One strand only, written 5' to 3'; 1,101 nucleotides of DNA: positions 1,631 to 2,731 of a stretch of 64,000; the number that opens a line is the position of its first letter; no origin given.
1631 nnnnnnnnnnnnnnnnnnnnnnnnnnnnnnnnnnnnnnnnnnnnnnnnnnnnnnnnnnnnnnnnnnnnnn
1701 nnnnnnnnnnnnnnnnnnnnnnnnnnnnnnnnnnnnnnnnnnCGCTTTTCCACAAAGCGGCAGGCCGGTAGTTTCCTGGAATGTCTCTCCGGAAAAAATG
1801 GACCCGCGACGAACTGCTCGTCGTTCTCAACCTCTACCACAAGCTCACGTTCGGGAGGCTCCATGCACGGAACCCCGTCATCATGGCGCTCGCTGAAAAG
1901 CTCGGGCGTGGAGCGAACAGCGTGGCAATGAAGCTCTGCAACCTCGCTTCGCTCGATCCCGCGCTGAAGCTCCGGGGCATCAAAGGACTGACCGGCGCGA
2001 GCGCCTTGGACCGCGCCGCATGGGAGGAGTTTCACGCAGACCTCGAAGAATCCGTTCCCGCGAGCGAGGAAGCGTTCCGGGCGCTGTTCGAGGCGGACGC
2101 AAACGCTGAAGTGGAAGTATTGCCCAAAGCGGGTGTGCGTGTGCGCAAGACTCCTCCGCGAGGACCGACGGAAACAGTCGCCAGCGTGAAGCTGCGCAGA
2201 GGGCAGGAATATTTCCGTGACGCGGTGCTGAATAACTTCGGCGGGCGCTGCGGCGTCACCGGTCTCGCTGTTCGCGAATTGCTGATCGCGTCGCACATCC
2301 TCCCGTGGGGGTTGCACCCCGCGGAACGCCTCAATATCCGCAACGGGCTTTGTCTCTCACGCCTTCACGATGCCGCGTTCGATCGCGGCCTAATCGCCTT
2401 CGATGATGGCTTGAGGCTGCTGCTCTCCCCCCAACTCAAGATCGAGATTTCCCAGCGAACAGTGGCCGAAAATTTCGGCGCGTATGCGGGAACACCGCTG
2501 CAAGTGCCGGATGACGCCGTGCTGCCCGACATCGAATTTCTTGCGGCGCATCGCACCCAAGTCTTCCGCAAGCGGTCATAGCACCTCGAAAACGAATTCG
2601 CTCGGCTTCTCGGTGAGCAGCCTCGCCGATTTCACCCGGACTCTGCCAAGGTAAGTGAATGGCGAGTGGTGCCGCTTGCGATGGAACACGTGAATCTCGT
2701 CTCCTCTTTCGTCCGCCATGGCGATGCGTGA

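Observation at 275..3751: Tightly packed NERD / acidic unknown / HNH / DUF3427-like / AbrB-PIN island: candidate composite defence locus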

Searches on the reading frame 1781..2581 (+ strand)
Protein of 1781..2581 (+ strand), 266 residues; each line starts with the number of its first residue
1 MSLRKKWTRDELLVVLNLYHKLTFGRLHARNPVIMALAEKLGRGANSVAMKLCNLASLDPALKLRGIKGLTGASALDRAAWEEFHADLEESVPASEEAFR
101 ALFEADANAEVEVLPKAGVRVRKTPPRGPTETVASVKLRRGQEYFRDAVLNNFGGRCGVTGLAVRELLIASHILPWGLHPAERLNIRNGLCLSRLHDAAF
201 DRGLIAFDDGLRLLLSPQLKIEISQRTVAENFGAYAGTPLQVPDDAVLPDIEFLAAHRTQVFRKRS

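Call 3: search_protein_families(library=pfam, proteins=[window:1781-2581:+], max_evalue=0.1)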
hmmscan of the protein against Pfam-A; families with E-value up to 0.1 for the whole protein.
window:1781-2581:+ (266 aa): 1 family
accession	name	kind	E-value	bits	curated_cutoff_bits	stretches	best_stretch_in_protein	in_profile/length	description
PF13391.12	HNH_2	-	8e-11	42.1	21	1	157-208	1-66/66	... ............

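Call 4: search_protein_families(library=padloc, proteins=[window:1781-2581:+], max_evalue=0.1)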
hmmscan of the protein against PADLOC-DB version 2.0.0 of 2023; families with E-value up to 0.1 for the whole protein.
window:1781-2581:+ (266 aa): 5 families
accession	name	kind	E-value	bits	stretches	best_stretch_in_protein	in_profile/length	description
PDLC04132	HNH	-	3e-83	277.2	1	1-265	23-275/286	-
PDLC03546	HNH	-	3.3e-28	96.5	1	4-261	11-276/282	Type II restriction enzyme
PDLC03529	REase_II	-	1.8e-05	22.1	1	157-225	285-353/389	Type II restriction enzyme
PDLC05008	PDC-S36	-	0.0011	16.7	1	1-118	1-121/280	-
PDLC01735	TniQ_V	-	0.033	12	1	70-127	59-114/184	TniQ_0_V-K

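Call 5: search_protein_families(library=ncbifam, proteins=[window:1781-2581:+], max_evalue=0.1)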
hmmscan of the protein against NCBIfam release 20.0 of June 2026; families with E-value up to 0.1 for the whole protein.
window:1781-2581:+ (266 aa): 1 family
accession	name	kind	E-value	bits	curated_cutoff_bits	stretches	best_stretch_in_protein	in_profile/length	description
NF045808.1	PT-DNA_restrict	exception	2.1e-13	50.1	180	1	137-263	157-284/284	phosphorothioated DNA-binding restriction endonuclease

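Call 8: search_protein_families(library=phrogs, proteins=[window:1781-2581:+], max_evalue=0.01)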
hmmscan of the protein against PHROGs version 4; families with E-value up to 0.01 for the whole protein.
window:1781-2581:+ (266 aa): 4 families
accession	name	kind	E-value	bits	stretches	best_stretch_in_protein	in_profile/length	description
phrog_23050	-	unknown function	5.7e-10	39.9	1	133-208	267-339/383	-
phrog_20585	-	unknown function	2.2e-06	27.9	1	140-208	220-286/337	-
phrog_21425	-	unknown function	0.0021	18.5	1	135-209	198-269/319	-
phrog_31713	-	unknown function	0.0064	16.7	1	135-209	189-259/292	-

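Call 20: search_solved_structures(query=window:1781-2581:+, max_evalue=1, show_alignments=2)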
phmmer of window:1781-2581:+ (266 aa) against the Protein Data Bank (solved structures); distinct sequences matched with E-value up to 1: 5.
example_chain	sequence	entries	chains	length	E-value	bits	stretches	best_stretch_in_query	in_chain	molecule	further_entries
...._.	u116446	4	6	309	5.6e-15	58.5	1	129-229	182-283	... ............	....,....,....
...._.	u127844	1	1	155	0.043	16.2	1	64-127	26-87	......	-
7n6i_A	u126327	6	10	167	0.05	16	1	64-127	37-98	TniQ (Homology model) | TniQ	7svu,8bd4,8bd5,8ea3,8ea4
8rdu_C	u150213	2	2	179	0.057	15.8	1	64-127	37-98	TniQ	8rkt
2cok_A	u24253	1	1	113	0.51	12.7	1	21-118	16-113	Poly [ADP-ribose] polymerase-1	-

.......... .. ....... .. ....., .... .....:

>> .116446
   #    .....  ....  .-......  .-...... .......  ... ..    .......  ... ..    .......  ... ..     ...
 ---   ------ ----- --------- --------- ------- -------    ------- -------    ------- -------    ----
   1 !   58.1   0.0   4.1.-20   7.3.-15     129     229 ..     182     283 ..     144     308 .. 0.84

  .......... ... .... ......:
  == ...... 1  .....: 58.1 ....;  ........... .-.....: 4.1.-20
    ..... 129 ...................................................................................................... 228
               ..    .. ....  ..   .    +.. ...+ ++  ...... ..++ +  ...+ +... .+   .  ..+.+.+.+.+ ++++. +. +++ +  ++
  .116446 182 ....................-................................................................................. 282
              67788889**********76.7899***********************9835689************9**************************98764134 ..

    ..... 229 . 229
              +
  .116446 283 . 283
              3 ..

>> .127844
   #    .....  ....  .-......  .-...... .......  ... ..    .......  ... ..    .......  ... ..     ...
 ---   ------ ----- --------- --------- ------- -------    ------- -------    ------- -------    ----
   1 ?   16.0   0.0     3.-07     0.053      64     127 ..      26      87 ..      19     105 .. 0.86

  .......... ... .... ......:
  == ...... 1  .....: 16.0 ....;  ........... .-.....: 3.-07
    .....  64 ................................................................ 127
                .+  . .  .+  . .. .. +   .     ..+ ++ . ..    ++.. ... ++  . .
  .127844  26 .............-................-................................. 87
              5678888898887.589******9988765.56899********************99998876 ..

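Call 23: find_homologous_proteins(query=window:1781-2581:+, max_evalue=0.001)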
Query window:1781-2581:+ (266 aa): 3589 proteins with E <= 0.001 among 8000 candidates; the best 120 are listed.
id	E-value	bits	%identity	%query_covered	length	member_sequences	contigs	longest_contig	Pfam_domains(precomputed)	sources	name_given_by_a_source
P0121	6.8e-172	587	100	100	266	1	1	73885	PF13391.13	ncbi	-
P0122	7.6e-141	486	83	99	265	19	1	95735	PF13391.13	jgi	-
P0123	4.5e-139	480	84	97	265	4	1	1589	PF13391.13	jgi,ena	-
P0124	2.1e-138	478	80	99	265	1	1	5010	PF13391.13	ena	-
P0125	2.2e-138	478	83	99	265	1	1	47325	PF13391.13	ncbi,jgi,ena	jgi:putative restriction endonuclease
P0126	1.2e-137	475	80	99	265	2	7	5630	PF13391.13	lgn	-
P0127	2.8e-137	474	80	99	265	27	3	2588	PF13391.13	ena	-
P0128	3.3e-137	474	81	99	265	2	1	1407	PF13391.13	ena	-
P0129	3.4e-137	474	80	99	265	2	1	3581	PF13391.13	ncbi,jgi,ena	jgi:hypothetical protein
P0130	1.5e-136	472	79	100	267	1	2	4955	PF13391.13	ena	-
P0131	1.7e-136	471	80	100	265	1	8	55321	PF13391.13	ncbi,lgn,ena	-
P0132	2.7e-136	471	80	99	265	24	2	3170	PF13391.13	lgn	-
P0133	3.3e-136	471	79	100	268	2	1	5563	PF13391.13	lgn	-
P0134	5.1e-136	470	80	99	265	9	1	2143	PF13391.13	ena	-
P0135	7.1e-136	469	80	99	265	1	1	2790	PF13391.13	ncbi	-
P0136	8.1e-136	469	79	99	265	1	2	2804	PF13391.13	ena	-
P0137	1.2e-135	469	80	100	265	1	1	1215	PF13391.13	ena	-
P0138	1.2e-135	469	80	100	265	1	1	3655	PF13391.13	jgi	jgi:putative restriction endonuclease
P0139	1.5e-135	468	79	99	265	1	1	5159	PF13391.13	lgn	-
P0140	2.4e-135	468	77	99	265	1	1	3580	PF13391.13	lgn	-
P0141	2.5e-135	468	79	100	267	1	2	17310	PF13391.13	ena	-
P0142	3.2e-135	467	78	99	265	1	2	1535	PF13391.13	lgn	-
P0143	3.3e-135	467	80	99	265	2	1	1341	PF13391.13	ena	-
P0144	5.8e-135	466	80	99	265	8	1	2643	PF13391.13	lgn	-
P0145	5.8e-135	466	80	99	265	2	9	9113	PF13391.13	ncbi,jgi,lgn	jgi:putative restriction endonuclease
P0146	6.0e-135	466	78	99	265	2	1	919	PF13391.13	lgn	-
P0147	6.5e-135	466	78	99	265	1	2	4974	PF13391.13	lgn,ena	-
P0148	7.1e-135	466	78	99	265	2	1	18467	PF13391.13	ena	-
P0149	2.1e-134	465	80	99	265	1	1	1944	PF13391.13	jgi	jgi:hypothetical protein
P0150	2.4e-134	464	79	99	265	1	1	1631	PF13391.13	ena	-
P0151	2.6e-134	464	80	98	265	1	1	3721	PF13391.13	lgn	-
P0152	2.6e-134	464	78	99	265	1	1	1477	PF13391.13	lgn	-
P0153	3.0e-134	464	78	99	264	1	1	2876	PF13391.13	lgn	-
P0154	3.0e-134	464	78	99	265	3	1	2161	PF13391.13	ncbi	-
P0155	3.1e-134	464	78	99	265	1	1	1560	PF13391.13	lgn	-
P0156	3.8e-134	464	77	99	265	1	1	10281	PF13391.13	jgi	-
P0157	4.3e-134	464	77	100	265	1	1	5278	PF13391.13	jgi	jgi:putative restriction endonuclease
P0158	5.8e-134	463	78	99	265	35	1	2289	PF13391.13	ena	-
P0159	6.1e-134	463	77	99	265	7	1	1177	PF13391.13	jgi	jgi:hypothetical protein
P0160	6.8e-134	463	80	99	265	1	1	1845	PF13391.13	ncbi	ncbi:MAG: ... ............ [Chthoniobacteraceae bacterium]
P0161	8.5e-134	463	79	99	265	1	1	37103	PF13391.13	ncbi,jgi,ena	jgi:hypothetical protein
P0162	9.4e-134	462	77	99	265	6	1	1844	PF13391.13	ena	-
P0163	1.3e-133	462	77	99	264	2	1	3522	PF13391.13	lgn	-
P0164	1.4e-133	462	76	99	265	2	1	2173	PF13391.13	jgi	jgi:hypothetical protein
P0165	2.0e-133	461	78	100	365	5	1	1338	PF13391.13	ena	-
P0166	2.3e-133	461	77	99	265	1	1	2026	PF13391.13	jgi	jgi:hypothetical protein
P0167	2.3e-133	461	78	98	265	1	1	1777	PF13391.13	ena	-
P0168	2.5e-133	461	78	97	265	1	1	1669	PF13391.13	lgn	-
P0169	4.0e-133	460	78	99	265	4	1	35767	PF13391.13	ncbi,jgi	ncbi:MAG: hypothetical protein RL514_4093 [Verrucomicrobiota bacterium]|jgi:putative restriction end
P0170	5.9e-133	460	78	100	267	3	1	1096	PF13391.13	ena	-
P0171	6.4e-133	460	78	99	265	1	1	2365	PF13391.13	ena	-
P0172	6.9e-133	460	77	99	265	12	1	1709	PF13391.13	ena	-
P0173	1.3e-132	459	78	99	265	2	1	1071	PF13391.13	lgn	-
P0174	1.4e-132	459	78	99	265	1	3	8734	PF13391.13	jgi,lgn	jgi:putative restriction endonuclease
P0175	1.4e-132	459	77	99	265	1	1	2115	PF13391.13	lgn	-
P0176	1.6e-132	458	78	99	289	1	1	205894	PF13391.13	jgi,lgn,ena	-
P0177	1.8e-132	458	78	99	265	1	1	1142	PF13391.13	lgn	-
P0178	1.9e-132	458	77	99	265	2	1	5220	PF13391.13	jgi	jgi:hypothetical protein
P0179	2.3e-132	458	78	98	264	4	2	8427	PF13391.13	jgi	jgi:hypothetical protein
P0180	2.4e-132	458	78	99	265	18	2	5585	PF13391.13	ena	-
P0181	3.2e-132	457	78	100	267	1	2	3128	PF13391.13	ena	-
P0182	3.6e-132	457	78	99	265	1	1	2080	PF13391.13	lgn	-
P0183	3.7e-132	457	76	100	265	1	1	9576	PF13391.13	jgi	jgi:hypothetical protein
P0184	4.3e-132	457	77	99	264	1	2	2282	PF13391.13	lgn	-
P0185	4.9e-132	457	76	99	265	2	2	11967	PF13391.13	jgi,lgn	jgi:hypothetical protein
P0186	5.8e-132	457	77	99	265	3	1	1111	PF13391.13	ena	-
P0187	5.9e-132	457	79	98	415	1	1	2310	PF13391.13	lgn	-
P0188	6.3e-132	456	77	99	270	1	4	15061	PF13391.13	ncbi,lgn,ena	-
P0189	6.4e-132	456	76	98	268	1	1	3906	PF13391.13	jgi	jgi:hypothetical protein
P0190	6.4e-132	456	77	99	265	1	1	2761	PF13391.13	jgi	jgi:putative restriction endonuclease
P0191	7.5e-132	456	78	99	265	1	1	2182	PF13391.13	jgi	jgi:hypothetical protein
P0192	7.9e-132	456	77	98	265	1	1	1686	PF13391.13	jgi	jgi:putative restriction endonuclease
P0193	8.3e-132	456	77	99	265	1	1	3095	PF13391.13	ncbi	-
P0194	8.6e-132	456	76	99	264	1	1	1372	PF13391.13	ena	-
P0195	1.1e-131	456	76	99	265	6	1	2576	PF13391.13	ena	-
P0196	1.1e-131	456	77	100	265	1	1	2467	PF13391.13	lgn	-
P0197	1.1e-131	456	78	99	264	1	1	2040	PF13391.13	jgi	jgi:putative restriction endonuclease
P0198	1.2e-131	456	77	99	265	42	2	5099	PF13391.13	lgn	-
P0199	1.4e-131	455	77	99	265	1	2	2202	PF13391.13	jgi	jgi:hypothetical protein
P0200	1.6e-131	455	76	99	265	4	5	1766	PF13391.13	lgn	-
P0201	1.8e-131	455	76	99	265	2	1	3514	PF13391.13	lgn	-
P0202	2.0e-131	455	77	98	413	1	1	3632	PF13391.13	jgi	jgi:putative restriction endonuclease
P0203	2.2e-131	455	76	99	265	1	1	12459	PF13391.13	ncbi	-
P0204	2.3e-131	455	77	99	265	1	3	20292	PF13391.13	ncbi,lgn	-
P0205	2.4e-131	455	77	99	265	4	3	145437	PF13391.13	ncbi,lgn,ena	-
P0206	2.4e-131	455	79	95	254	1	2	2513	PF13391.13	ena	-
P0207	2.6e-131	455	77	99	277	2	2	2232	PF13391.13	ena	-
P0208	2.9e-131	454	77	99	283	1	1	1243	PF13391.13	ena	-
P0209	3.1e-131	454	76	99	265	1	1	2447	PF13391.13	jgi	jgi:hypothetical protein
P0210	3.1e-131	454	77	99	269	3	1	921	PF13391.13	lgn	-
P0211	3.2e-131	454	75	99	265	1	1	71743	PF13391.13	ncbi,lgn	ncbi:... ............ [soil metagenome]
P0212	3.3e-131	454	76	99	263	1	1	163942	PF13391.13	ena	-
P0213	3.5e-131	454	78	97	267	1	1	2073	PF13391.13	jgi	-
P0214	3.6e-131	454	77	99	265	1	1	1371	PF13391.13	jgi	jgi:putative restriction endonuclease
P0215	3.7e-131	454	77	99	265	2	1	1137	PF13391.13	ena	-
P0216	3.7e-131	454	76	100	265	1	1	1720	PF13391.13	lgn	-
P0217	3.7e-131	454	77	99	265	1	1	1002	PF13391.13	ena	-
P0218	4.0e-131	454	75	99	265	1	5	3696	PF13391.13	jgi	jgi:putative restriction endonuclease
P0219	4.1e-131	454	77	99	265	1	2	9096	PF13391.13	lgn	-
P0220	4.5e-131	454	78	99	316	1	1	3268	PF13391.13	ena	-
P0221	5.9e-131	453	77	99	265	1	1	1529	PF13391.13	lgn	-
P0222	6.5e-131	453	76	99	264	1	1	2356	PF13391.13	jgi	jgi:putative restriction endonuclease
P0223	6.9e-131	453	76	99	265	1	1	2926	PF13391.13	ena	-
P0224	7.5e-131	453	76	99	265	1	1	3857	PF13391.13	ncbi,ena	-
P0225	8.4e-131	453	75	99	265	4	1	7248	PF13391.13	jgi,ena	-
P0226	9.0e-131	453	77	99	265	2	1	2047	PF13391.13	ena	-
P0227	9.8e-131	453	75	99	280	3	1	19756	PF13391.13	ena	-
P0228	1.0e-130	453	76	99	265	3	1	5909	PF13391.13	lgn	-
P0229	1.0e-130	452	76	99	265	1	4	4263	PF13391.13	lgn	-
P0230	1.2e-130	452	76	99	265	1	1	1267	PF13391.13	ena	-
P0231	1.2e-130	452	77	97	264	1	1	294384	PF13391.13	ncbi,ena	-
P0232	1.3e-130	452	76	99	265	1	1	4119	PF13391.13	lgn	-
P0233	1.3e-130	452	77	99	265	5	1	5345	PF13391.13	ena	-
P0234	1.5e-130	452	76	98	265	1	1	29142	PF13391.13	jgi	jgi:putative restriction endonuclease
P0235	1.5e-130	452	77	99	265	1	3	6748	PF13391.13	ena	-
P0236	1.6e-130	452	77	99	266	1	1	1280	PF13391.13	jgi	jgi:hypothetical protein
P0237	1.6e-130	452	76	99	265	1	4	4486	PF13391.13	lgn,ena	-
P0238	1.7e-130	452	75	99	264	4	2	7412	PF13391.13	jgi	jgi:hypothetical protein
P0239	1.8e-130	452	76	99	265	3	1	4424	PF13391.13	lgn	-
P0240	2.3e-130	451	75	99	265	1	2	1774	PF13391.13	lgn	-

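Call 25: find_encoding_contigs(protein=P0122, flank=6000, max_places=2)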
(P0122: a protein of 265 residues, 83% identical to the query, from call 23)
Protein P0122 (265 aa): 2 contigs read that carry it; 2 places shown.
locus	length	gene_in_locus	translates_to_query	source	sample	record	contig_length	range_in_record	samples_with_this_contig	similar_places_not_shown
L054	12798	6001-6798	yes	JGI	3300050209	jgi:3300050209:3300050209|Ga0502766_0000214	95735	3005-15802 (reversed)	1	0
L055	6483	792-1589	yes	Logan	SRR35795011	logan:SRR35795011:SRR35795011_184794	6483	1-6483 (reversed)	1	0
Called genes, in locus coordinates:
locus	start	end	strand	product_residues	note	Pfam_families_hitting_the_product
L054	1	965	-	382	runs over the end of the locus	PF04055:Radical_SAM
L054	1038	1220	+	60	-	-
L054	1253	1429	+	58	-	-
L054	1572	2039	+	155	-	PF01243:PNPOx_N, PF16242:Pyrid_ox_like (weak)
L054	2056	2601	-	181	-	PF19502:DUF6036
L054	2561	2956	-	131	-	-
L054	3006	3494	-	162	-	PF11848:DUF3368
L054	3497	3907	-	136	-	PF03683:UPF0175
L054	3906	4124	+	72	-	PF04255:DUF433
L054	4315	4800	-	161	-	PF11848:DUF3368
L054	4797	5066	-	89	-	PF03683:UPF0175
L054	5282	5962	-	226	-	-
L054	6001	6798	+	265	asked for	PF13391:HNH_2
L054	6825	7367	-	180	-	-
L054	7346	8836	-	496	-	-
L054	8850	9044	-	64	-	PF01381:HTH_3 (weak)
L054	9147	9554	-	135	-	PF01850:PIN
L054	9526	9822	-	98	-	PF04014:MazE_antitoxin (weak)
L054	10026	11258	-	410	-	-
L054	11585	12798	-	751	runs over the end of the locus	-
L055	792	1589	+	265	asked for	PF13391:HNH_2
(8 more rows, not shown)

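Call 26: find_encoding_contigs(protein=P0212, flank=6000, max_places=2)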
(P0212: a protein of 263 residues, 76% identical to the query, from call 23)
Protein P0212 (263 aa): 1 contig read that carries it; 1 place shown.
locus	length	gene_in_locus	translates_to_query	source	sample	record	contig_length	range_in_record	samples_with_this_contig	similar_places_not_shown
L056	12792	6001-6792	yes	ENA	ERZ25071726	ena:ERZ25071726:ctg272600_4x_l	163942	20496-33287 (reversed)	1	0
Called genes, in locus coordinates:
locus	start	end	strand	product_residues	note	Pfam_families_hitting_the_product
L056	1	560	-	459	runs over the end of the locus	-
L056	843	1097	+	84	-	PF12706:Lactamase_B_2 (weak)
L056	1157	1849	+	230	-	-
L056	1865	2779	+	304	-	PF00892:EamA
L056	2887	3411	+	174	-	-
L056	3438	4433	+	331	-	PF03279:Lip_A_acyltrans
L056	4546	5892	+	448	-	PF00034:Cytochrom_C (faint), PF06537:DHOR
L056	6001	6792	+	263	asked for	PF13391:HNH_2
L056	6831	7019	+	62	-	-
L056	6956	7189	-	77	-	PF00248:Aldo_ket_red (weak)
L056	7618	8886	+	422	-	-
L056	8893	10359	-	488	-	-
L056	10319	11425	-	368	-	-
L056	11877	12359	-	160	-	-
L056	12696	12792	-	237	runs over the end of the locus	PF13641:Glyco_tranf_2_3 (faint), PF00535:Glycos_transf_2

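Call 27: find_encoding_contigs(protein=P0231, flank=6000, max_places=2)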
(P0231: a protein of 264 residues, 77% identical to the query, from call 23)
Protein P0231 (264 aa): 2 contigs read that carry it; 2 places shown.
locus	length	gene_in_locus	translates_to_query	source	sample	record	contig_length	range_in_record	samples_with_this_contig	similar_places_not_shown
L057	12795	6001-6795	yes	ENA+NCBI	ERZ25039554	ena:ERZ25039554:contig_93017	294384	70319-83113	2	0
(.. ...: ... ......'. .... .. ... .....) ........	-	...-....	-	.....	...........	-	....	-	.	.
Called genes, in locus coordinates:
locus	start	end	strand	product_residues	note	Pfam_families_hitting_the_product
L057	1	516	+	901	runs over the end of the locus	PF19773:DUF6259 (weak), PF18952:DUF5696 (faint)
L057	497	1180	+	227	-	PF09837:DUF2064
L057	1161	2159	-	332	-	PF12275:DUF3616 (weak)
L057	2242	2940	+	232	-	PF00535:Glycos_transf_2, PF13641:Glyco_tranf_2_3 (weak)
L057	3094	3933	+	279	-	PF13369:Transglut_core2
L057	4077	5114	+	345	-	PF04613:LpxD, PF25084:LbH_EIF2B (faint), PF25087:GMPPB_C (faint), PF00132:Hexapep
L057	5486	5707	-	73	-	-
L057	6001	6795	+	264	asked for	PF13391:HNH_2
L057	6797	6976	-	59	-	-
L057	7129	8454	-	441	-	PF01408:GFO_IDH_MocA, PF19051:GFO_IDH_MocA_C2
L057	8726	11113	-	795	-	-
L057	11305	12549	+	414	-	-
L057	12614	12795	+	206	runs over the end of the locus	PF06439:3keto-disac_hyd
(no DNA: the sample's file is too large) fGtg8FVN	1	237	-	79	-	?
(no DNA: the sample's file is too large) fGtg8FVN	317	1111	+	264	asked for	PF13391:HNH_2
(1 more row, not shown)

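Call 57: search_protein_families(library=pfam, proteins=[L054:7346-8836:-], max_evalue=0.05)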
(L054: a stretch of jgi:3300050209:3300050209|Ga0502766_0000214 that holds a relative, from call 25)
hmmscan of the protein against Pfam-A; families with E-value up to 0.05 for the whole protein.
L054:7346-8836:- (496 aa): 1 family
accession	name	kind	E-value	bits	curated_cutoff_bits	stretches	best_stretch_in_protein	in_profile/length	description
PF00583.31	Acetyltransf_1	-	2.7e-05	24.9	20.7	1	194-293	24-116/116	Acetyltransferase (GNAT) family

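Call 64: predict_structure(alignment_id=A3)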
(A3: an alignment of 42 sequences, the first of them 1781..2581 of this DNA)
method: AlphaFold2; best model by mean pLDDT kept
length: 266 residues; sequences in the alignment: 42
mean_pLDDT: 70.5   pTM: 0.56
mean pLDDT of the five models: 70.5, 69.6, 67.6, 65.6, 61.5
residues with pLDDT >= 90: 38; 70-90: 130; 50-70: 43; < 50: 55
segments of 3 or more residues with pLDDT < 50: 131-139, 141-143, 145-147, 149-184
pLDDT, mean of each block of 10 residues (from residue 1): 74 90 83 92 93 89 70 83 85 83 82 77 62 44 48 33 26 38 51 71 84 83 79 73 62 82 65
secondary structure, 60 per line:
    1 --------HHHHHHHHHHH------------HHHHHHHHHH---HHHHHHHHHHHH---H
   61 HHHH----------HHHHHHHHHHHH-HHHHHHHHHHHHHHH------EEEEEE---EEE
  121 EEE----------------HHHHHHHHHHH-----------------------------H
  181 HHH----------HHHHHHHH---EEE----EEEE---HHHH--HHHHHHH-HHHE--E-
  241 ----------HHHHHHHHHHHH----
elements in order: H9-19 H32-41 H45-56 H60-64 H75-86 H88-102 E109-114 E118-123 H140-150 H180-183 H194-201 E205-207 E212-215 H219-222 H225-231 H251-262
